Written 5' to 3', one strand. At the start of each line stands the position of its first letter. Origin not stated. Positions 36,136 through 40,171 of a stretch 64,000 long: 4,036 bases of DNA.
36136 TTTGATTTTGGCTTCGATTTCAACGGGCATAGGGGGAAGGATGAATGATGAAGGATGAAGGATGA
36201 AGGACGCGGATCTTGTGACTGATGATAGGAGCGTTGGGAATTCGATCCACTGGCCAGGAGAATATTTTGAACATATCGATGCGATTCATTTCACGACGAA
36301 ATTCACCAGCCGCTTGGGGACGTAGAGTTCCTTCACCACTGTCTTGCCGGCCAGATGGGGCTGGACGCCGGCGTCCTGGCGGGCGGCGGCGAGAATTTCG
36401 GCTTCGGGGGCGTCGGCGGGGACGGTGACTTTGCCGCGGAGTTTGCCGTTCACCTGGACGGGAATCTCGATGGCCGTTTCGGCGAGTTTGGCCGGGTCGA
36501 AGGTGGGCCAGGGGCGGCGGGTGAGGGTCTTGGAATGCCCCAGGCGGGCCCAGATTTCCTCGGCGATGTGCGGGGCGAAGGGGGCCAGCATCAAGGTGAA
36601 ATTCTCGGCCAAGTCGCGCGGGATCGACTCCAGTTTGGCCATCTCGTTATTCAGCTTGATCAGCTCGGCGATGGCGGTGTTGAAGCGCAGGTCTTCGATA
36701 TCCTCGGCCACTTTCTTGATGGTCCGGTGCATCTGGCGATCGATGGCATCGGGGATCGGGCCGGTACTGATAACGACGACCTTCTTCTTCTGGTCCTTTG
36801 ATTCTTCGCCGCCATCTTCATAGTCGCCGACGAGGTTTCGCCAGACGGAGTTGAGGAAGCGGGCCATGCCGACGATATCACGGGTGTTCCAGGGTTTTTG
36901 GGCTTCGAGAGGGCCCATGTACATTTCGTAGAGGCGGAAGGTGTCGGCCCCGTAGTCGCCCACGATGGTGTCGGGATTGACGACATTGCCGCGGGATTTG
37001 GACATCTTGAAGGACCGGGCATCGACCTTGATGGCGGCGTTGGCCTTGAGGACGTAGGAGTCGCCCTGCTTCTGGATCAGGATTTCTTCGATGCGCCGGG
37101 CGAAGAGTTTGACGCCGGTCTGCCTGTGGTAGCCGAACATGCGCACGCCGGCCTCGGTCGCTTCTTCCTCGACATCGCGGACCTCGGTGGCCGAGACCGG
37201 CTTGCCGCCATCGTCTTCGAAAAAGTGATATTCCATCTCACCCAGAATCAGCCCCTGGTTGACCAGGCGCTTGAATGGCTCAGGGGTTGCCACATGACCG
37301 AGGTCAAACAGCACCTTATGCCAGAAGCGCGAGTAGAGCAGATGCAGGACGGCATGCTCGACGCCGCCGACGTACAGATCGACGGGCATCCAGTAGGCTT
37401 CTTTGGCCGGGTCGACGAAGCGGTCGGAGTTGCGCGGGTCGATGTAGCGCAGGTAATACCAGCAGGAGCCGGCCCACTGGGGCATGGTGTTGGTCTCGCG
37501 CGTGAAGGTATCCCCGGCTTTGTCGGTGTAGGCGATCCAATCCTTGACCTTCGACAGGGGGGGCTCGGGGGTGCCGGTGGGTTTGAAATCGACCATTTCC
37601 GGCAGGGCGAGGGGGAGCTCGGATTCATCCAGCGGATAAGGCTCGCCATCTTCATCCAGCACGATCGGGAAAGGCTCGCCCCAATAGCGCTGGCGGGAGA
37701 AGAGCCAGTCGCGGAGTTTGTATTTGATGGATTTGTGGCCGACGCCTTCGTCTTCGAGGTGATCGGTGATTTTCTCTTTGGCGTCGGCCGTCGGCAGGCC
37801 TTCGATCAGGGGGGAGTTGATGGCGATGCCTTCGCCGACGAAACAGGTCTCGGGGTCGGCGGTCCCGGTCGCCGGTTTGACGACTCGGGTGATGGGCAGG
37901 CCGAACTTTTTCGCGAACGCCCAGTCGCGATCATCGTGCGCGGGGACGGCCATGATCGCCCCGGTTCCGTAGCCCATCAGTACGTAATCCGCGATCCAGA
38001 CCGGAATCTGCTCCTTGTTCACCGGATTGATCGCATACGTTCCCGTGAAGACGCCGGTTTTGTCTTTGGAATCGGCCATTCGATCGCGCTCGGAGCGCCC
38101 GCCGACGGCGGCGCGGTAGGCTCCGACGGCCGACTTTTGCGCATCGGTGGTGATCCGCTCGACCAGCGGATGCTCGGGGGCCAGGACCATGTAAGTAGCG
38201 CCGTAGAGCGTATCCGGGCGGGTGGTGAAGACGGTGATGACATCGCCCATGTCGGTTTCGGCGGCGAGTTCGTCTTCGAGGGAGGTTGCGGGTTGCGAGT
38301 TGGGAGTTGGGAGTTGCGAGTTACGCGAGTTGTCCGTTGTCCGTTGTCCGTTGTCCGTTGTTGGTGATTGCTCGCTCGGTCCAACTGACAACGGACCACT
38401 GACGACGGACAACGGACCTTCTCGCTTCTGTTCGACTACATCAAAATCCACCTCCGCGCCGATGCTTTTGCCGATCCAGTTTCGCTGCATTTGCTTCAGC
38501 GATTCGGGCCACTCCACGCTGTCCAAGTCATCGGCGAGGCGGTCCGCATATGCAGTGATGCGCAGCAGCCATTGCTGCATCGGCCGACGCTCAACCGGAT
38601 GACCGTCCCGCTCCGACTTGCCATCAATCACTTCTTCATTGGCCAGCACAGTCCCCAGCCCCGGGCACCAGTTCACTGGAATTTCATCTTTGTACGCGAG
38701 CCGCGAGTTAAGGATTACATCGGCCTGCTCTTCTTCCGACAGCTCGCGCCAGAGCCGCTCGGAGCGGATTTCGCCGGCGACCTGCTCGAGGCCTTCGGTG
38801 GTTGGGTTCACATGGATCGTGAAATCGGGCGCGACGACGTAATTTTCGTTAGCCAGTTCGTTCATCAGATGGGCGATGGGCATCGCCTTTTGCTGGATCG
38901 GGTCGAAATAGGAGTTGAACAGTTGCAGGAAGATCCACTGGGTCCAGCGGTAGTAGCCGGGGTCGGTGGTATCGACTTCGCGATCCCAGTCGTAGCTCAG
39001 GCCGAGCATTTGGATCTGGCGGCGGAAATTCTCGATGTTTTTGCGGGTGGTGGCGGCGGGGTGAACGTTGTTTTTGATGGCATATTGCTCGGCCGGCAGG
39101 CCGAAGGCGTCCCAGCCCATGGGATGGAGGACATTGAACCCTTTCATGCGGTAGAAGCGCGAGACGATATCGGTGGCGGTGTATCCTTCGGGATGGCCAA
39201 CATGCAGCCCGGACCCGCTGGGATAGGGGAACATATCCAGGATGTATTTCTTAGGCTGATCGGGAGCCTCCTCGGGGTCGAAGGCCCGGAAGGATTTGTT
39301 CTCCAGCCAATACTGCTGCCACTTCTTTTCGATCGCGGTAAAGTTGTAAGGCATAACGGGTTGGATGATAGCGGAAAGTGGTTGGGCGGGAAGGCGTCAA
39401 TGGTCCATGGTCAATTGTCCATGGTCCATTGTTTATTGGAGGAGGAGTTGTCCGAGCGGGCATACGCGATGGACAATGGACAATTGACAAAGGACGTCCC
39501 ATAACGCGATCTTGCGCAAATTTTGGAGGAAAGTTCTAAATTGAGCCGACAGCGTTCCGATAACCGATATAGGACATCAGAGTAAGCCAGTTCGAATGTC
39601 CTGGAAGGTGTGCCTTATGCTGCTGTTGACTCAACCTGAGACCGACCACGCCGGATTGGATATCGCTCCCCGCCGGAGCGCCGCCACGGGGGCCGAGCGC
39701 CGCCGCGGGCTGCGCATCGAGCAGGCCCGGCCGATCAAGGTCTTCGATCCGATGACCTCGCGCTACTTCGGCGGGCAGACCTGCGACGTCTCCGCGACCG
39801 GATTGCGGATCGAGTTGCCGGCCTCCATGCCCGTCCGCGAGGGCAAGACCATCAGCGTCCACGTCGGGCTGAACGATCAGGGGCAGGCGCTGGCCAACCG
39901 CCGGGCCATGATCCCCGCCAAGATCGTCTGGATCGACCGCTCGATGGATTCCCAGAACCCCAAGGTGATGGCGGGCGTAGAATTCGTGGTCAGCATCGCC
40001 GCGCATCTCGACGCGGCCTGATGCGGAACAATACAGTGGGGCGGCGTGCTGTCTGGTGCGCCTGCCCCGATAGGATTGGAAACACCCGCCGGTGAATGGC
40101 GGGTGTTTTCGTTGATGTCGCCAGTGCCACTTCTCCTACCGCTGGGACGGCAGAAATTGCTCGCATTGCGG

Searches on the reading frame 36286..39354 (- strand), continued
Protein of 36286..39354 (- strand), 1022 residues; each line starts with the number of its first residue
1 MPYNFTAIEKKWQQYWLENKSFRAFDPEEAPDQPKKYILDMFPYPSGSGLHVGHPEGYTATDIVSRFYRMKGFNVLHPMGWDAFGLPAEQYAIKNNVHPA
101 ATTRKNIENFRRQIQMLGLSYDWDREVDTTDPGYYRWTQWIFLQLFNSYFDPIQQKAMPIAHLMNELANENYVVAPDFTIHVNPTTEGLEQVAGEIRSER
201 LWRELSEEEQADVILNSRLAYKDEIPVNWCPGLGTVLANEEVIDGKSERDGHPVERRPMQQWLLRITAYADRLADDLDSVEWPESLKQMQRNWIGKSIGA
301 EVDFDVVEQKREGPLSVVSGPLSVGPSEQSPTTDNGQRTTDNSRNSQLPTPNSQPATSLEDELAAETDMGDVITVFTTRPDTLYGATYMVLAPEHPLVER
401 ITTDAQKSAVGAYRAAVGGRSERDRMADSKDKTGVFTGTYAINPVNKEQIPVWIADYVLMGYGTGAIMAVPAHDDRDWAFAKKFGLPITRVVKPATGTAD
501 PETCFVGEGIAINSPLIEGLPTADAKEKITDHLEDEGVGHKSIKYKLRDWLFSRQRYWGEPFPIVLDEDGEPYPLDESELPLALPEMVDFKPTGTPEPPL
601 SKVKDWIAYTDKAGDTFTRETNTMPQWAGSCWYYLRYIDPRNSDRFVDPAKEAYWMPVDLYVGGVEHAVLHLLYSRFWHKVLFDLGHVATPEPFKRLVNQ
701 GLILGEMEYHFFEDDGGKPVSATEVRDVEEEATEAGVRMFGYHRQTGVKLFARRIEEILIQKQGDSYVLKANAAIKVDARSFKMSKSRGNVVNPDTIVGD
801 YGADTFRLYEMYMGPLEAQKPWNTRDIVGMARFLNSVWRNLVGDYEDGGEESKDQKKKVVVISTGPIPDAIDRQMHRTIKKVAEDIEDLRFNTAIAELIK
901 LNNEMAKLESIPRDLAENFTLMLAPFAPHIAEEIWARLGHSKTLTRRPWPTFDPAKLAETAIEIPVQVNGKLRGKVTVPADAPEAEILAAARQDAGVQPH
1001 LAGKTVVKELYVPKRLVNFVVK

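Call 52: search_solved_structures(query=window:36286-39354:-, max_evalue=1e-50, show_alignments=1)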
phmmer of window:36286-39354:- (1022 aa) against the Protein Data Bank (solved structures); distinct sequences matched with E-value up to 1e-50: 18.
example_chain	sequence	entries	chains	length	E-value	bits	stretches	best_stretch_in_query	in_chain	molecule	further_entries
1h3n_A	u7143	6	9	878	2e-211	708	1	373-1022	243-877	LEUCYL-TRNA SYNTHETASE | AMINOACYL-TRNA SYNTHETASE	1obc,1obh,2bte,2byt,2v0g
2v0c_A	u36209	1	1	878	3.7e-210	703.8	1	373-1022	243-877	AMINOACYL-TRNA SYNTHETASE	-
6q89_A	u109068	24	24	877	1.4e-185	622.4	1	362-719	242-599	Leucine--tRNA ligase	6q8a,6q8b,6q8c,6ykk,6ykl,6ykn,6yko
9tjv_A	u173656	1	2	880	5.9e-185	620.3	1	368-721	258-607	Leucine--tRNA ligase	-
7nty_A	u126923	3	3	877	7.3e-185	620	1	362-719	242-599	Leucine--tRNA ligase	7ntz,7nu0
7nu1_A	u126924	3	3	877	1e-184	619.6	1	362-719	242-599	Leucine--tRNA ligase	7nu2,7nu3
7nua_A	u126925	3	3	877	2.1e-184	618.5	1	362-719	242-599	Leucine--tRNA ligase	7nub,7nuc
3zgz_A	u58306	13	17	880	2.5e-184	618.2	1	368-721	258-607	LEUCINE--TRNA LIGASE | LEUCYL-TRNA SYNTHETASE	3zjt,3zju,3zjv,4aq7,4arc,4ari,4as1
9twt_A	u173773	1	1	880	9.4e-184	616.4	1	368-721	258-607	Leucine--tRNA ligase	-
5omw_A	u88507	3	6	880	1.2e-183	616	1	368-721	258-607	Leucine--tRNA ligase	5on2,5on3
9twr_A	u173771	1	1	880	1.4e-183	615.8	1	368-721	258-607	Leucine--tRNA ligase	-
9tws_A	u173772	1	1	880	1.5e-183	615.7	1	368-721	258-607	Leucine--tRNA ligase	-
9tjw_A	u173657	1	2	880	1.5e-183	615.7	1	368-721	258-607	Leucine--tRNA ligase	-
9twv_A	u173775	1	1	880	2.8e-183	614.8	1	368-721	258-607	Leucine--tRNA ligase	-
9twu_A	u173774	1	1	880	4.5e-183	614.1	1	368-721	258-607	Leucine--tRNA ligase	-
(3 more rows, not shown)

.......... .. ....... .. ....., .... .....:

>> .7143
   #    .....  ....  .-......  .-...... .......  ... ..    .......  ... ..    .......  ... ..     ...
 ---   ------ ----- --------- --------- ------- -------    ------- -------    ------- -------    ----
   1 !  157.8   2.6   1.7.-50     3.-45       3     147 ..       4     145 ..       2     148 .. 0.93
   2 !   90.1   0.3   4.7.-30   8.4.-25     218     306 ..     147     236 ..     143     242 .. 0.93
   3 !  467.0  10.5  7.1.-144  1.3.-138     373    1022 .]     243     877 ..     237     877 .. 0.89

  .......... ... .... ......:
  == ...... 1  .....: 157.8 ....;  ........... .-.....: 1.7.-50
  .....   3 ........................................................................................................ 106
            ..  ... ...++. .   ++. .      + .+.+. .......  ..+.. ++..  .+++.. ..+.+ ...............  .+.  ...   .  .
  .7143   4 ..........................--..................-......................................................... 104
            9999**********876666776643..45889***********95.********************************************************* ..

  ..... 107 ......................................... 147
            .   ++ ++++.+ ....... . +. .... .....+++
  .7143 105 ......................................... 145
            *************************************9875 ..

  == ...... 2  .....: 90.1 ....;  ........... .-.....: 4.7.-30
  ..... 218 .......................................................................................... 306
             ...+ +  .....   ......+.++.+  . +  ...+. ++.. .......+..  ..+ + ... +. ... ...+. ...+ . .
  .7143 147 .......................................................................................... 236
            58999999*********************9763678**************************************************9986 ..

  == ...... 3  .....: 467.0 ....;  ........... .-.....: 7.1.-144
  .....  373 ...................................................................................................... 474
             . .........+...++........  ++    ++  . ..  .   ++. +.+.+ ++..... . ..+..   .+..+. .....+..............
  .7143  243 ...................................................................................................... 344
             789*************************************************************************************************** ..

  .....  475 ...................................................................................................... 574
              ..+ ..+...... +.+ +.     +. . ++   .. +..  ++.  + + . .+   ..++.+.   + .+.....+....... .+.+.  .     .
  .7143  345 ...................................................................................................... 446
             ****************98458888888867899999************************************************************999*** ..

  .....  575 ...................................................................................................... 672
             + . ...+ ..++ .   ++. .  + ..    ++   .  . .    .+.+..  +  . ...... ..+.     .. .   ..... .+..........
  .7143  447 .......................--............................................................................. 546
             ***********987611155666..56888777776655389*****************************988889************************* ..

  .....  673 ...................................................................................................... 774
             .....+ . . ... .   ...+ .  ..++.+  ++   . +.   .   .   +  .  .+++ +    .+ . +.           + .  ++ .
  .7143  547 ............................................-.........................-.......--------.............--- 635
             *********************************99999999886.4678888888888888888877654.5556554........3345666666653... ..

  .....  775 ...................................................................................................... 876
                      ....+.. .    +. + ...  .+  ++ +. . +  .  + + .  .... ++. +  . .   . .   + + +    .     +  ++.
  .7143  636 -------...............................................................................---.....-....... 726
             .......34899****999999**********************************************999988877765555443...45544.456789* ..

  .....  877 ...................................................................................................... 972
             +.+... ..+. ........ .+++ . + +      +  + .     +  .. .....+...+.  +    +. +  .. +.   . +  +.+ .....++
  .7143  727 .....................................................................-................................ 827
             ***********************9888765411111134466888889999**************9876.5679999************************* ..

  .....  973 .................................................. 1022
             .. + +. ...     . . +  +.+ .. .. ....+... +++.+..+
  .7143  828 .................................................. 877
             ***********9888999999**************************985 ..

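Call 85: list_cluster_members(proteins=[P0001, P0002])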
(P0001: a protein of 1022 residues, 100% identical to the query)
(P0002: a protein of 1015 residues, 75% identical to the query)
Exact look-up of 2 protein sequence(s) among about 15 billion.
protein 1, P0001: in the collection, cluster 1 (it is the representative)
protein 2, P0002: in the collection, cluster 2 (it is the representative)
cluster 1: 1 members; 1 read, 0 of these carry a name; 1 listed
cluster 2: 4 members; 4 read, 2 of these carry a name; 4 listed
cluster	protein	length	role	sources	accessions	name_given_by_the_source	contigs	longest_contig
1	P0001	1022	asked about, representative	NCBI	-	-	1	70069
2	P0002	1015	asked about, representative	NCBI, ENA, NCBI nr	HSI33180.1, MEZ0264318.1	MAG: leucine--tRNA ligase [Phycisphaerae bacterium] | leucine--tRNA ligase [Tepidisphaeraceae bacterium]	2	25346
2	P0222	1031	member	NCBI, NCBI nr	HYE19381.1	MAG TPA: leucine--tRNA ligase [Tepidisphaeraceae bacterium] | leucine--tRNA ligase [Tepidisphaeraceae bacterium]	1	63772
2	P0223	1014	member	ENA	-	-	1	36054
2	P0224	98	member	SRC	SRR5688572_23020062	-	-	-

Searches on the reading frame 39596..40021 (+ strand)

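Call 42: search_protein_families(library=pfam, proteins=[window:39596-40021:+])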
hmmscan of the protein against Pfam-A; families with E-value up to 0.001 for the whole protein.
window:39596-40021:+ (141 aa): 1 family
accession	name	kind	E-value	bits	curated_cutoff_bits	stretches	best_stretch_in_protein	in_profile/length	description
PF07238.19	PilZ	-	1.1e-09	39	22.5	1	34-134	1-88/102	PilZ domain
